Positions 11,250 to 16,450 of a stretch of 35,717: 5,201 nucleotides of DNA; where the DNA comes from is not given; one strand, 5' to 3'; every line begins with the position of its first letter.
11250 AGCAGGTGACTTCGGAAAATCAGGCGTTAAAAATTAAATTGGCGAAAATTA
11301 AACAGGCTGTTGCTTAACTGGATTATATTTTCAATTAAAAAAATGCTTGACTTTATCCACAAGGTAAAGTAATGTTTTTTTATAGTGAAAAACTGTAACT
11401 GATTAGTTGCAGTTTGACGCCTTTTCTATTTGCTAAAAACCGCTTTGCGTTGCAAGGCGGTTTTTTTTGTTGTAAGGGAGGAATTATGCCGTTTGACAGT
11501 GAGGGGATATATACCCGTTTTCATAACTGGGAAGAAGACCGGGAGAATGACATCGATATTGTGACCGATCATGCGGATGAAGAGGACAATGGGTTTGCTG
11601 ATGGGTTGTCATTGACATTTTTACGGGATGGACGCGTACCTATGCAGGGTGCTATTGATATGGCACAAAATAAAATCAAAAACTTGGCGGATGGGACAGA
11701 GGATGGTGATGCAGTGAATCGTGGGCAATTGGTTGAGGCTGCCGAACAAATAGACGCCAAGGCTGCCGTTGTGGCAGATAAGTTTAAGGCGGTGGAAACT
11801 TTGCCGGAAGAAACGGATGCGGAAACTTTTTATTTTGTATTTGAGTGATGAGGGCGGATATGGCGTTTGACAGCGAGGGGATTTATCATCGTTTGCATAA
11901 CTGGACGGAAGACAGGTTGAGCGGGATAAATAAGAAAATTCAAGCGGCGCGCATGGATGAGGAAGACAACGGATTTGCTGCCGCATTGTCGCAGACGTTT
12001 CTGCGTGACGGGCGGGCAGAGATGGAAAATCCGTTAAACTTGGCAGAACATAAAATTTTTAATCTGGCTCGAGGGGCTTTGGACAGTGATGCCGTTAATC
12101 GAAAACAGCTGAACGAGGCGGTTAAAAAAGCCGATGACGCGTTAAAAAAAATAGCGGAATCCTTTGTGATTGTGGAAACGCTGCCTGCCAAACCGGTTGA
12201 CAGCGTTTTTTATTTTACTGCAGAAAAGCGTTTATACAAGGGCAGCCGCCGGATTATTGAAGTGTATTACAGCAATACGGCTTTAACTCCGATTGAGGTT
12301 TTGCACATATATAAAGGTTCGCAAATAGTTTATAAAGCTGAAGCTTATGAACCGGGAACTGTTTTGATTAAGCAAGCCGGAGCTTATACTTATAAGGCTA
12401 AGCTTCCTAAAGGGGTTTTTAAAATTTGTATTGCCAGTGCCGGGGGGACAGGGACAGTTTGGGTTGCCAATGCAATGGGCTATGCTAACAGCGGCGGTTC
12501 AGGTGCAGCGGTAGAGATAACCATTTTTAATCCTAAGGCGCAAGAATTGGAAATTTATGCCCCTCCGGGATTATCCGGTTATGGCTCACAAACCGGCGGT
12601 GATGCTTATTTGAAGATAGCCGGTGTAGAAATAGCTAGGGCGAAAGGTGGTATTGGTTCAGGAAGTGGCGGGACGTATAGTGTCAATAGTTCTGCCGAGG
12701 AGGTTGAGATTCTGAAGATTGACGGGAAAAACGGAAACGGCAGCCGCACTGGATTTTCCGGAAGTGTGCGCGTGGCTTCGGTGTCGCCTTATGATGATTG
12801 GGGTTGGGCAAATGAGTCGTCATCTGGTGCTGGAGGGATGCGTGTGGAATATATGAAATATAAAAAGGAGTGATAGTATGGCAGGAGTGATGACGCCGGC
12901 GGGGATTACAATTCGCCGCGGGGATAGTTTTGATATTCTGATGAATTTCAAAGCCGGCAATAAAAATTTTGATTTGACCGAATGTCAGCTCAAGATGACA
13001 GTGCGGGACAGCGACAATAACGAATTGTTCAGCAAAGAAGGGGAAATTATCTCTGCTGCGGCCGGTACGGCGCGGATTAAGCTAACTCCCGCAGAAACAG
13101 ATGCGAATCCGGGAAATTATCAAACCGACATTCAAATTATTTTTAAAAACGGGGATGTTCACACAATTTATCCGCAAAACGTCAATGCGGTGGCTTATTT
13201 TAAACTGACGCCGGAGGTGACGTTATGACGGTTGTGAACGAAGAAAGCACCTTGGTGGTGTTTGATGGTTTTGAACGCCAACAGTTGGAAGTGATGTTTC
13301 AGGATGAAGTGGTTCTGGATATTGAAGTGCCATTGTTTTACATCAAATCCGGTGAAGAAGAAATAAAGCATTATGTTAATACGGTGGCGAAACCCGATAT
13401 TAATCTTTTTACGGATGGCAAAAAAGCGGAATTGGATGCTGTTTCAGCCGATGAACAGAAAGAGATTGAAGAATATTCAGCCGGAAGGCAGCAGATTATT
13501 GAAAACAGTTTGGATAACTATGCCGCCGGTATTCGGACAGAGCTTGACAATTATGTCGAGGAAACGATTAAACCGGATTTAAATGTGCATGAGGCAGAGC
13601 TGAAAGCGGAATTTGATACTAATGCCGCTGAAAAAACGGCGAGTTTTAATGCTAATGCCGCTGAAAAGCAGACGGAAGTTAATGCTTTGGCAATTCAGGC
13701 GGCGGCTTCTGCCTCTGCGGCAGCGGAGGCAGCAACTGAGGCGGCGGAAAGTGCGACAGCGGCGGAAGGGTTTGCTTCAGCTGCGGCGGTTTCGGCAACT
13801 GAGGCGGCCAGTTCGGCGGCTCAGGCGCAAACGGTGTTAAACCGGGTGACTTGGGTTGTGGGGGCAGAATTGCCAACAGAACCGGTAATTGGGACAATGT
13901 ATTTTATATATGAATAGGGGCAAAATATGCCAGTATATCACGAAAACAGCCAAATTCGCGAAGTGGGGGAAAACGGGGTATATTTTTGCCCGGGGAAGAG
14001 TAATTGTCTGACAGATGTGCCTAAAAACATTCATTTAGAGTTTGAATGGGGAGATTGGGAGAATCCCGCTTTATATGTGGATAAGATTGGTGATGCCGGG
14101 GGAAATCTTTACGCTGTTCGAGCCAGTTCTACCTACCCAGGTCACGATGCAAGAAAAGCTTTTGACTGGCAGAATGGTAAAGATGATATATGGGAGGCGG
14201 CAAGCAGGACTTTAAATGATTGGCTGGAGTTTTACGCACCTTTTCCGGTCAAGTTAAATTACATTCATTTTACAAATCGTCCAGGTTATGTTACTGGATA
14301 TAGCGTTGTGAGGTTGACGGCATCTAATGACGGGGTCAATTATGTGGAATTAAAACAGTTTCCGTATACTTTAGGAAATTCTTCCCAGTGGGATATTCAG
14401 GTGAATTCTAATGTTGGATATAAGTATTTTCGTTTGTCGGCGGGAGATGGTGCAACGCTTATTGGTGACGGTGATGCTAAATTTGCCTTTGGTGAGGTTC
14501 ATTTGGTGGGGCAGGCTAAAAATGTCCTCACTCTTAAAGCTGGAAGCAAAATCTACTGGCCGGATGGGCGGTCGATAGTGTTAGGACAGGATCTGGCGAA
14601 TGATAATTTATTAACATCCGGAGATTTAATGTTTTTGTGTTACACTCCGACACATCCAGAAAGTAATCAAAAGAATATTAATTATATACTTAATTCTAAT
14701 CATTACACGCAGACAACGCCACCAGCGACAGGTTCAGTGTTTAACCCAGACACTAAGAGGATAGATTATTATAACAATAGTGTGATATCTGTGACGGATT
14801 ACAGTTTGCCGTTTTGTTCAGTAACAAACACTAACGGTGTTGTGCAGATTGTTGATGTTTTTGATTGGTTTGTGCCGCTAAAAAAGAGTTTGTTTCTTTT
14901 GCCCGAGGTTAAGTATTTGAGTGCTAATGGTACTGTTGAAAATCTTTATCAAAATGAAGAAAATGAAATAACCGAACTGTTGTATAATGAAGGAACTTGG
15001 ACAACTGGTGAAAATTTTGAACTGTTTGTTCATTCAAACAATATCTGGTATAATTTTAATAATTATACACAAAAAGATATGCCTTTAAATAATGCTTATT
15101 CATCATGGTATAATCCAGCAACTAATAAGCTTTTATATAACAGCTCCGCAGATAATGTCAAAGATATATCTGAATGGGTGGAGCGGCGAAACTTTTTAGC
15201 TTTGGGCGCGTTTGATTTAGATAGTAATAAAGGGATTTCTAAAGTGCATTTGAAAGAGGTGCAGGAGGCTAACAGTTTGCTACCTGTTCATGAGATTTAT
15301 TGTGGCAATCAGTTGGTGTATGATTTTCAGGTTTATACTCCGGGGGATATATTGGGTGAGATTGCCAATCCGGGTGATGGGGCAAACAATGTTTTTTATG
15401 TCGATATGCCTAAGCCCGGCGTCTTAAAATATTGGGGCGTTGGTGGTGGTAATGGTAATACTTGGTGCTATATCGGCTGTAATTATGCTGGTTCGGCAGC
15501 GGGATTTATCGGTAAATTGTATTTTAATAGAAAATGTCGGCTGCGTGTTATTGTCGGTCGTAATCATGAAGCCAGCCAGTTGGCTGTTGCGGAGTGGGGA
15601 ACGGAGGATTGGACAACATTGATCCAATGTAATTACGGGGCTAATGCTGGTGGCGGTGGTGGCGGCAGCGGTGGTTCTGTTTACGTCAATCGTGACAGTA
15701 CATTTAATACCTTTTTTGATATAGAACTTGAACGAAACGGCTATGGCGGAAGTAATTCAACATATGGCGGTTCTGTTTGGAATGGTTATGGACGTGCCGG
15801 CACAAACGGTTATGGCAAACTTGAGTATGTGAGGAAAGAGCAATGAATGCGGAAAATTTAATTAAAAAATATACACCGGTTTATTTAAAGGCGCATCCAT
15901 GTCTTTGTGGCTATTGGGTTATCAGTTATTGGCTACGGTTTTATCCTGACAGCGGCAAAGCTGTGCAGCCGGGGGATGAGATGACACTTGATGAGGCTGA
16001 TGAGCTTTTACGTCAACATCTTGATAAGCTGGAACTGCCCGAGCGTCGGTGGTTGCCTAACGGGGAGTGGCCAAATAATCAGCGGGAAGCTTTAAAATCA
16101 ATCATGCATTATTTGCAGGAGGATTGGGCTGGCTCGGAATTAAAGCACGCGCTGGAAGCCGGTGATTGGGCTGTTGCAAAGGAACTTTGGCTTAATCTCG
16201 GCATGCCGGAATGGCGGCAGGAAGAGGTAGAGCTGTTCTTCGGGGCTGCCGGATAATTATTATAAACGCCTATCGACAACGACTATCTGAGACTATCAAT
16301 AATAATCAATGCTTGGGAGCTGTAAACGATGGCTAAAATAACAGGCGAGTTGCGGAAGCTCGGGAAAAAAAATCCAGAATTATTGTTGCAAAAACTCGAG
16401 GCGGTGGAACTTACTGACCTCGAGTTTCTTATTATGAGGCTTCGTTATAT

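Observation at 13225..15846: Fibre shaft and receptor-binding ORFs are in the same frame, separated by one TAG, at a junction that is fused in the neighbouring paralogue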

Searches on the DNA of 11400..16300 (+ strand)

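Call 5: search_dna_similar(query=window:11400-16300:+, collection=phages, mode=distant)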
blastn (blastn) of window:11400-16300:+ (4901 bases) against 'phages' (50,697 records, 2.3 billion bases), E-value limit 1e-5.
Records with a match: 1; places in all: 1; records where one place covers at least 80% of the query: 0.
Best place of each record, by identity: 60-80% 1.
By first word of the organism name: Bacteriophage 1.
By host as written in the record: - 1.
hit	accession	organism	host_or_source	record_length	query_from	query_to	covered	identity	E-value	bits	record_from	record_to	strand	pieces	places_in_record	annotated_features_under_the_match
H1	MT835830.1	Bacteriophage sp.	human fecal samples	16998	1884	1998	2%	73.0%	4e-8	69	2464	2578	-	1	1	record has no annotation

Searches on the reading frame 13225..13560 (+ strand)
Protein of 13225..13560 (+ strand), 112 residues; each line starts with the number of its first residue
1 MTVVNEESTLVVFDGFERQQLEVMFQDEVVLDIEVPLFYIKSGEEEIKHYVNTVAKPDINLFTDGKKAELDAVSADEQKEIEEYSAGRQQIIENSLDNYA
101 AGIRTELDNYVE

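Call 38: search_protein_families(library=pfam, proteins=[window:13225-13560:+], max_evalue=5)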
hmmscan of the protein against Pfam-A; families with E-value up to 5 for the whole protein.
window:13225-13560:+ (112 aa): 5 families
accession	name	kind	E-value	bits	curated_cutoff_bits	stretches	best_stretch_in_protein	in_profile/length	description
PF09633.15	DUF2023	-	0.069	13.7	27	1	43-91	35-82/101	Protein of unknown function (DUF2023)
PF12690.13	BsuPI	-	0.1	13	22.9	1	51-88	21-57/101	Intracellular proteinase inhibitor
PF22618.1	RskA_N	-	0.14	12.8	27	1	70-84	10-24/48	Anti-sigma-K factor RskA, N-terminal domain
PF04075.20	F420H2_quin_red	-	0.14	12.7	22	1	44-107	62-123/130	F420H(2)-dependent quinone reductase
PF23135.2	TRI4_N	-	0.43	11.1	27.8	1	19-53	7-40/61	TRI4 N-terminal domain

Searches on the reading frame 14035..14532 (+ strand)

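Call 38: search_protein_families(library=pfam, proteins=[window:14035-14532:+], max_evalue=5)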
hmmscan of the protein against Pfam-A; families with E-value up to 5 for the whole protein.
window:14035-14532:+ (166 aa): 2 families
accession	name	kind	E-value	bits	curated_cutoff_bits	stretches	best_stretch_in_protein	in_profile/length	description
PF00754.31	F5_F8_type_C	-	9.6e-08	32.7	28.2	1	28-137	2-113/127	F5/8 type C domain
PF05109.20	Herpes_gp350_A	-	0.28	11.5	27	1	87-121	11-46/158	Herpes virus envelope glycoprotein gp350, N-terminal A domain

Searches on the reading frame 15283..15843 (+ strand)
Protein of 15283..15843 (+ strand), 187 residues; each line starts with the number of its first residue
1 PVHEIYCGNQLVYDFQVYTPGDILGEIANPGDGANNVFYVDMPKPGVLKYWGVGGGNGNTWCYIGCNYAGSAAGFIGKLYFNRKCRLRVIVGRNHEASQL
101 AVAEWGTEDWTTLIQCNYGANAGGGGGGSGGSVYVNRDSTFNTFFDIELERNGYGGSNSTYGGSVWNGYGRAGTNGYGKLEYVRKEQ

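Call 38: search_protein_families(library=pfam, proteins=[window:15283-15843:+], max_evalue=5)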
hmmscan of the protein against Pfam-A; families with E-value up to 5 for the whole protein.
window:15283-15843:+ (187 aa): 1 family
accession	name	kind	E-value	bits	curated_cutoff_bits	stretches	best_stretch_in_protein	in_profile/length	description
PF01018.28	GTP1_OBG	-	0.017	15.2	27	1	122-173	31-80/155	GTP1/OBG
